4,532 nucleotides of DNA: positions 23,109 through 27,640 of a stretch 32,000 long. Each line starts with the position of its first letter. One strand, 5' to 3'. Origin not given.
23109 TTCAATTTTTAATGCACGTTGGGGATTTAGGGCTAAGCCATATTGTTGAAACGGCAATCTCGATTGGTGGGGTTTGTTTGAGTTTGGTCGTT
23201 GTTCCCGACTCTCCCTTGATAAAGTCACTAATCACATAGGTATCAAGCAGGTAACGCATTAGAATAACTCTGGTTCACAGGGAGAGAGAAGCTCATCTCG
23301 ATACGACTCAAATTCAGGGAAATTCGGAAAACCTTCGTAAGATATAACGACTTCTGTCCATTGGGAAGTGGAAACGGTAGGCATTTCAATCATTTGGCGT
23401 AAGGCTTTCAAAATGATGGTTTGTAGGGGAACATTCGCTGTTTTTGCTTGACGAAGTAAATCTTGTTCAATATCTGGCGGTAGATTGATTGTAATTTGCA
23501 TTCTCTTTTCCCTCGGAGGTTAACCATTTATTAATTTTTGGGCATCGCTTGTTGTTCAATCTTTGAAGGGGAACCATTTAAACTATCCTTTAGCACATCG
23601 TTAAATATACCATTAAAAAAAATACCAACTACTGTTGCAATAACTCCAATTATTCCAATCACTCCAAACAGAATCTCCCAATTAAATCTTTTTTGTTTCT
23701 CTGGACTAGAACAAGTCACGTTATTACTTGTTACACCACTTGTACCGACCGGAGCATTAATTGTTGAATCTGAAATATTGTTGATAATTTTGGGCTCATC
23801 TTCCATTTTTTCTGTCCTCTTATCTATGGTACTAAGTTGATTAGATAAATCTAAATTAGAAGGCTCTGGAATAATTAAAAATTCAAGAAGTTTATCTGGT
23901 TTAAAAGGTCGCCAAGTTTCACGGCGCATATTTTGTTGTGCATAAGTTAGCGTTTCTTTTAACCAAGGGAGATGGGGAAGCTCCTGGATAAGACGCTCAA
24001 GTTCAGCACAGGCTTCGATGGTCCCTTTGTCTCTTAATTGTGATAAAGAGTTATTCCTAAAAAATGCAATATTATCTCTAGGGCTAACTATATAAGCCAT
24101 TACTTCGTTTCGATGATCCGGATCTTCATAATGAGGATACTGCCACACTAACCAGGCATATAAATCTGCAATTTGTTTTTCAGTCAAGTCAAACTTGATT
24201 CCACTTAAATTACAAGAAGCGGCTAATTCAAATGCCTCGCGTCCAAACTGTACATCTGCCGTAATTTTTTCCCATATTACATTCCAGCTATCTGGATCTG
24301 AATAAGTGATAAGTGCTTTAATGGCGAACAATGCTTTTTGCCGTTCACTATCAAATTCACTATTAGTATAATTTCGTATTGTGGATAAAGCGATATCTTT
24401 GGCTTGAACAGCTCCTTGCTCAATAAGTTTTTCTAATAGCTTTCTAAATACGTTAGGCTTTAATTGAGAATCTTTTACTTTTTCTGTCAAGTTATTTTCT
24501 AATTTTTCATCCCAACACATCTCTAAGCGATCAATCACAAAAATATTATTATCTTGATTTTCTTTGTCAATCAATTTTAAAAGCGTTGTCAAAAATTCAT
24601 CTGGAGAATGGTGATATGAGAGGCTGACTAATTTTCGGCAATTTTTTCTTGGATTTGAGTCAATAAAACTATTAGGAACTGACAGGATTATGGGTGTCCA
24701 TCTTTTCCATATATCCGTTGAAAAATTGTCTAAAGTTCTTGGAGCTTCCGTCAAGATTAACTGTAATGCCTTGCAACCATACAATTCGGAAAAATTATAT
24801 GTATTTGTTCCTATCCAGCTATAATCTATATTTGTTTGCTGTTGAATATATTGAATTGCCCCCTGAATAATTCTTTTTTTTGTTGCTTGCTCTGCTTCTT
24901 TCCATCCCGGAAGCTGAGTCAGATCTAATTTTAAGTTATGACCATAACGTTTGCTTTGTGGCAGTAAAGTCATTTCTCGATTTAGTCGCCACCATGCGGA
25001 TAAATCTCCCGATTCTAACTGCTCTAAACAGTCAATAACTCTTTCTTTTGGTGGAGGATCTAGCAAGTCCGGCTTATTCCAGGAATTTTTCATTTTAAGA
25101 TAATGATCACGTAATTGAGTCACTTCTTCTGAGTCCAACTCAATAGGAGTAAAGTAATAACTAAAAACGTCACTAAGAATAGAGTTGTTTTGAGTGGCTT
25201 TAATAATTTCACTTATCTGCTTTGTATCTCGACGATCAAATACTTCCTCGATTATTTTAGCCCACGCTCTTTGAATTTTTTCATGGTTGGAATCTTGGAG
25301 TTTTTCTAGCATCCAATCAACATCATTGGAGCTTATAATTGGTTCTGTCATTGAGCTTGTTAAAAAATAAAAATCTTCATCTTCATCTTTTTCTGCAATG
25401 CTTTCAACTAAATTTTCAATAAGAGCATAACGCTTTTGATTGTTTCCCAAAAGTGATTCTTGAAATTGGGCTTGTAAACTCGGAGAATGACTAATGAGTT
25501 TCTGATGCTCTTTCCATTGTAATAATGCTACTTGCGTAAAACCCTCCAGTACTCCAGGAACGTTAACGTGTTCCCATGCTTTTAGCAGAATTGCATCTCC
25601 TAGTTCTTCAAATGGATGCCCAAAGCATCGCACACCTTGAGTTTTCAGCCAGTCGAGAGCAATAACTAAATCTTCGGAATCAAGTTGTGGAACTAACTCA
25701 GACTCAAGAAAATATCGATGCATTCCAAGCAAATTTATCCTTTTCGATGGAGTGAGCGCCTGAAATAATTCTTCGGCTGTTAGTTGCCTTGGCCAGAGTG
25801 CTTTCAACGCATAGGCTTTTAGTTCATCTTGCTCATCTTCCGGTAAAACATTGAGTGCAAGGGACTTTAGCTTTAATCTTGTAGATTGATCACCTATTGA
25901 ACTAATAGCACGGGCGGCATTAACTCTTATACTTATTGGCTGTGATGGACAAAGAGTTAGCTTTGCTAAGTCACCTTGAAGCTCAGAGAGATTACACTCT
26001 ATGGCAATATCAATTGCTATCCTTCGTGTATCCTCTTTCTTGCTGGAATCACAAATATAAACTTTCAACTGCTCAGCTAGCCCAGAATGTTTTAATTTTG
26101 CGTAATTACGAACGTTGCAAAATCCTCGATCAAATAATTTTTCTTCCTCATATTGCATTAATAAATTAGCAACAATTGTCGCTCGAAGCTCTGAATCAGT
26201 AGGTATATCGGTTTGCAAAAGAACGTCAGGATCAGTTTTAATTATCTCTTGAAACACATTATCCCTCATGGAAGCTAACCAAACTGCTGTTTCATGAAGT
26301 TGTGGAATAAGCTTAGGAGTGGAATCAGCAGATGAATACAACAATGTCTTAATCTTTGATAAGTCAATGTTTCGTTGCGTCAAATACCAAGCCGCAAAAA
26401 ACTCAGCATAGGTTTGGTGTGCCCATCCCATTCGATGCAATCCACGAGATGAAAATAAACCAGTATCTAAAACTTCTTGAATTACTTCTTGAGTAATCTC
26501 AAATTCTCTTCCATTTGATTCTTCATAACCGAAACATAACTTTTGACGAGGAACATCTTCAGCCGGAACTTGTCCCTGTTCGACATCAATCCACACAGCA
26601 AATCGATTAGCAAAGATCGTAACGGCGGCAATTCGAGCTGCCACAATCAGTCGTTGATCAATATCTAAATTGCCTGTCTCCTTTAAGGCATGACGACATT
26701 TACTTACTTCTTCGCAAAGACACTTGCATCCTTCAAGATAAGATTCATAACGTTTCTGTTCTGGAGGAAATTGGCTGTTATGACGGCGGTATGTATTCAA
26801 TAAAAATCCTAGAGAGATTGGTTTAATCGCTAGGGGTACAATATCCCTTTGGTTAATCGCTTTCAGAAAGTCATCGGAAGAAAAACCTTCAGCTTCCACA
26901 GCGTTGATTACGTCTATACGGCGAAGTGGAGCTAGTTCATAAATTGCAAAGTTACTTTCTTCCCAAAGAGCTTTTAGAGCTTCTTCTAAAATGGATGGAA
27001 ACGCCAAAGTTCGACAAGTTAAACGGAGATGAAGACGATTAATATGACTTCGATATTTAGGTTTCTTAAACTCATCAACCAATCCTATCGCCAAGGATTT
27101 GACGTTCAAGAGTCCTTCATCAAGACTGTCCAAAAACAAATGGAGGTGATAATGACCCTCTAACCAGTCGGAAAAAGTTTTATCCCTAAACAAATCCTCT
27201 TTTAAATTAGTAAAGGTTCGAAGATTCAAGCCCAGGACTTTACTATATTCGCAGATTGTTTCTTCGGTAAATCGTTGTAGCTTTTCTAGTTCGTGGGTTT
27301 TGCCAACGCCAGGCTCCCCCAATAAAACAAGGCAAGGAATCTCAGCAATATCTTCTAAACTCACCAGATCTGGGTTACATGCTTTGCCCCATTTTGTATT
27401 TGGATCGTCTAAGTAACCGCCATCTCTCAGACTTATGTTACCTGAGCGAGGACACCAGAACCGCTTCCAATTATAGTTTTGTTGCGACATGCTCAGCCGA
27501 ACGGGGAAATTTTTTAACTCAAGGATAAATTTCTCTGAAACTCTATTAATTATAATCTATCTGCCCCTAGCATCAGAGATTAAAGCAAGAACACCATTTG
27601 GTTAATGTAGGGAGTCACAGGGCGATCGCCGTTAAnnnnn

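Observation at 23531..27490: Orphan 1,319-aa NACHT-type STAND NTPase with no enzymatic effector, a huge helical-repeat body and a C-terminal membrane helix: candidate undescribed defence sensor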

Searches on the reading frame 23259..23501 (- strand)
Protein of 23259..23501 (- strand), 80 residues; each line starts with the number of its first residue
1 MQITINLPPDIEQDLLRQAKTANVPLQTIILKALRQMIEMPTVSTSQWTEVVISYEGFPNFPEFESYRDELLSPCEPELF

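Call 21: search_protein_families(library=pfam, proteins=[window:23259-23501:-], max_evalue=0.01)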
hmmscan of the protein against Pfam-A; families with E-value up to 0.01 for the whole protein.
window:23259-23501:- (80 aa): 0 families

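Call 78: search_protein_families(library=pfam, proteins=[window:23259-23501:-], max_evalue=0.1)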
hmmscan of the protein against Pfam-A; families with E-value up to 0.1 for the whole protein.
window:23259-23501:- (80 aa): 0 families

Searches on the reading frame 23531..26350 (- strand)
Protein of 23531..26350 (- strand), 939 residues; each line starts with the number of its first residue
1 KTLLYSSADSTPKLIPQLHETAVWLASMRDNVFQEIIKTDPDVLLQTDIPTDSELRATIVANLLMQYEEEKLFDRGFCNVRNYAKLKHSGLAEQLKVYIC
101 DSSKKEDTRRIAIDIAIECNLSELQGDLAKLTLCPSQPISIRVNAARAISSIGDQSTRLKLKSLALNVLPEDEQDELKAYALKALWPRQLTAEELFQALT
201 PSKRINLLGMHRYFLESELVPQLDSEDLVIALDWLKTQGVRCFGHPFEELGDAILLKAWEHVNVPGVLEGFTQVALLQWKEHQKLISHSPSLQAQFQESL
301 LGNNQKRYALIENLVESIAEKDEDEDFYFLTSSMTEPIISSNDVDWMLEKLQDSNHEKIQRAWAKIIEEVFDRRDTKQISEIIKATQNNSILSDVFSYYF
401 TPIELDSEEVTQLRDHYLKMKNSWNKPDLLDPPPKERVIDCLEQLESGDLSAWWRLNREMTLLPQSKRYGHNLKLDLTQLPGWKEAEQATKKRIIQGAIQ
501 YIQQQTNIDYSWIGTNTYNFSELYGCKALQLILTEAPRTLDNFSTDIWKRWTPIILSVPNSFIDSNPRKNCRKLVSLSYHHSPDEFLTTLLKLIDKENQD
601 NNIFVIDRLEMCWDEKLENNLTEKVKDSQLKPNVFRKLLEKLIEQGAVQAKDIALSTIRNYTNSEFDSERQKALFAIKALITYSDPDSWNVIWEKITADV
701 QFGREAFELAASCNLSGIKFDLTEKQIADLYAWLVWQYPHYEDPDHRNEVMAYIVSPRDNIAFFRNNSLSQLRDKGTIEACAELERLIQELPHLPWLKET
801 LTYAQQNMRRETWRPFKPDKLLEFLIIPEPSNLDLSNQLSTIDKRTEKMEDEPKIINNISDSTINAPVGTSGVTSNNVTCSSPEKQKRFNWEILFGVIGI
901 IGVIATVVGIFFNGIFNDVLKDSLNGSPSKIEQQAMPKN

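Call 55: predict_structure(alignment_id=A2)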
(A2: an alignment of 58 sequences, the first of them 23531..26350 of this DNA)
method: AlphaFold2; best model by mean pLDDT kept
length: 939 residues; sequences in the alignment: 58
mean_pLDDT: 80.4   pTM: 0.65
mean pLDDT of the five models: 80.4, 79.1, 76.5, 75.5, 75.1
residues with pLDDT >= 90: 431; 70-90: 308; 50-70: 91; < 50: 109
segments of 3 or more residues with pLDDT < 50: 421-427, 746-754, 827-830, 851-939
pLDDT, mean of each block of 10 residues (from residue 1): 74 81 82 87 85 93 92 68 93 96 93 96 97 94 96 96 92 90 95 94 69 90 95 92 80 94 94 90 82 88 91 88 63 71 90 90 88 84 89 83 71 64 49 85 92 90 74 80 89 96 92 84 89 94 94 91 68 93 96 93 88 93 94 94 91 93 78 93 84 92 92 73 93 92 52 63 90 93 96 90 90 77 57 60 58 37 29 27 31 37 34 29 31 30
secondary structure, 60 per line:
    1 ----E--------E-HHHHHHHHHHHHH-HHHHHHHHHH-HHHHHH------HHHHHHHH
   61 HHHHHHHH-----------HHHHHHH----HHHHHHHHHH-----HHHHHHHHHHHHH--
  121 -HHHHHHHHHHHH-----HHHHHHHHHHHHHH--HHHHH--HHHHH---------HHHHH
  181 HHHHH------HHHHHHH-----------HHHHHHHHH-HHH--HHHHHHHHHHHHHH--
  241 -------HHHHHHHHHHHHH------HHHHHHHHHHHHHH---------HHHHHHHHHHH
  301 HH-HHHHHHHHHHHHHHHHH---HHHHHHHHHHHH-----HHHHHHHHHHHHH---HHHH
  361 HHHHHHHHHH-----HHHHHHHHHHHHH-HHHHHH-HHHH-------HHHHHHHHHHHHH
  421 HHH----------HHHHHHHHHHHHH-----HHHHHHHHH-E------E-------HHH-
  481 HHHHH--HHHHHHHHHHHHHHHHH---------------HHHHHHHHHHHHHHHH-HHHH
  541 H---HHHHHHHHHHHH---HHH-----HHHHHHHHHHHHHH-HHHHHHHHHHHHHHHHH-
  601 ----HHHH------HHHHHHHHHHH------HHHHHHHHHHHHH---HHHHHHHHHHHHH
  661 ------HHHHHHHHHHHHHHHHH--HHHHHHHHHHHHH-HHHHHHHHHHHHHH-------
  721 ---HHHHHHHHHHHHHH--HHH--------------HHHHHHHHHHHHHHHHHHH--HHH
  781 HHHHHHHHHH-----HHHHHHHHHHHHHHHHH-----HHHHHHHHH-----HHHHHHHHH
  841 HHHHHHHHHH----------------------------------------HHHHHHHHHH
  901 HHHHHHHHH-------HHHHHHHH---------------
elements in order (helices of 4 or more, strands of 3 or more residues): H16-28 H30-39 H41-46 H53-68 H80-86 H91-100 H106-118 H122-133 H139-152 H155-159 H162-166 H176-185 H192-198 H210-218 H225-238 H248-260 H267-280 H290-302 H304-320 H324-335 H341-353 H357-370 H376-388 H390-395 H397-400 H408-423 H434-446 H452-460 H481-485 H488-504 H520-535 H537-541 H545-556 H568-581 H583-599 H605-608 H615-625 H632-644 H648-660 H667-683 H686-698 H700-713 H724-737 H757-775 H778-790 H796-812 H818-826 H832-850 H891-909 H917-924

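Call 60: fold_search(model_id=the predicted structure, library=pdb)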
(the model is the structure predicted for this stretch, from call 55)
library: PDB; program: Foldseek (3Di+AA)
matches with E <= 10: 1053; with E <= 0.001: 43
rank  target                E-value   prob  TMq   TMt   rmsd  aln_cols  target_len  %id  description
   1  7onb_C                1.3e-05  1.00  0.19  0.21  23.0       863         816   12  Structure of the U2 5' module of the A3'-SSA complex (released 2021-08-04)
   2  7abh_u                1.5e-05  1.00  0.19  0.19  22.9       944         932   11  Human pre-Bact-2 spliceosome (SF3b/U2 snRNP portion) (released 2020-12-09)
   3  7q3l_A                2.4e-05  1.00  0.20  0.22  22.5       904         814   12  Human 17S U2 snRNP 5' domain (released 2022-03-30)
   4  7q4o_A                3.5e-05  1.00  0.22  0.23  23.6       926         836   12  Substrate-bound A-like U2 snRNP (released 2022-03-30)
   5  7abg_u                3.7e-05  1.00  0.20  0.22  21.5       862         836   13  Human pre-Bact-1 spliceosome (released 2020-12-23)
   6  8qo9_B1               3.7e-05  1.00  0.20  0.21  21.8       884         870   11  Cryo-EM structure of a human spliceosomal B complex protomer (released 2024-01-24)
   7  5nrl_O                3.7e-05  1.00  0.17  0.18  22.4       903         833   14  Structure of a pre-catalytic spliceosome (released 2017-05-31)
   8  6xu2_A                3.9e-05  1.00  0.15  0.13  32.6      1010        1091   10  Human karyopherin RanBP5 (isoform-3) (released 2020-04-22)
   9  5o9z_v                5.0e-05  1.00  0.22  0.24  23.2       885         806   12  Cryo-EM structure of a pre-catalytic human spliceosome primed for activation (B complex) (released 2017-08-16)
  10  7evn_C                6.2e-05  1.00  0.19  0.22  23.9       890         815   12  The cryo-EM structure of the DDX42-SF3b complex (released 2022-08-03)
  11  9k1y_C                8.6e-05  1.00  0.17  0.19  25.2       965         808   11  Structure of the SF3B core, harboring the R625H mutation in SF3B1, in complex with intron-U2 snRNA (released 2025-09-03)
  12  2q5d_A                8.6e-05  1.00  0.17  0.18  24.3       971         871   11  Crystal Structure of Human Importin Beta bound to the Snurportin1 IBB-domain second crystal form (released 2008-01-22)
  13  6y5q_u                1.2e-04  1.00  0.18  0.19  24.4       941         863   11  human 17S U2 snRNP (released 2020-06-17)
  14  6ff4_u                1.2e-04  1.00  0.22  0.23  24.8       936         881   12  human Bact spliceosome core structure (released 2018-08-29)
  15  6en4_C                1.5e-04  1.00  0.19  0.21  22.8       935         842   13  SF3b core in complex with a splicing modulator (released 2018-06-20)
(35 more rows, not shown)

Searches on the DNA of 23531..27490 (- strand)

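Call 89: search_dna_similar(query=L170:6860-11137:+, collection=ecoli_genomes, mode=near, max_rows=8)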
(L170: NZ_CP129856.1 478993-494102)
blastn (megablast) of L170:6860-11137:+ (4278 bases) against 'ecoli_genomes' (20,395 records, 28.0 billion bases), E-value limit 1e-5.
Records with a match: 3; places in all: 3; records where one place covers at least 80% of the query: 3.
Genomes with a match: 3 of 5426; with a place that covers at least 80% of the query: 3. Places per genome that has any: lowest 1, median 1, highest 1. On chromosomes: 3 places; on plasmids: 0.
Best place of each record, by identity: >=99% 3.
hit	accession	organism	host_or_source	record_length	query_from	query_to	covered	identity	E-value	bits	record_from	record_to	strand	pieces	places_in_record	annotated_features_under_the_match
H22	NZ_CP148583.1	Escherichia coli strain Z1322HEC0001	Homo sapiens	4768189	1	4278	100%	99.9%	0e+0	7867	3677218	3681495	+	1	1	NACHT domain-containing protein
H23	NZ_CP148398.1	Escherichia coli strain Z1323HEC0009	Homo sapiens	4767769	1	4278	100%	99.9%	0e+0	7867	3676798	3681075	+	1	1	NACHT domain-containing protein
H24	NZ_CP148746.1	Escherichia coli strain Z1322HEC0010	Homo sapiens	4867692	1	4278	100%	99.8%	0e+0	7845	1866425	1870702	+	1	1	hypothetical protein (x2)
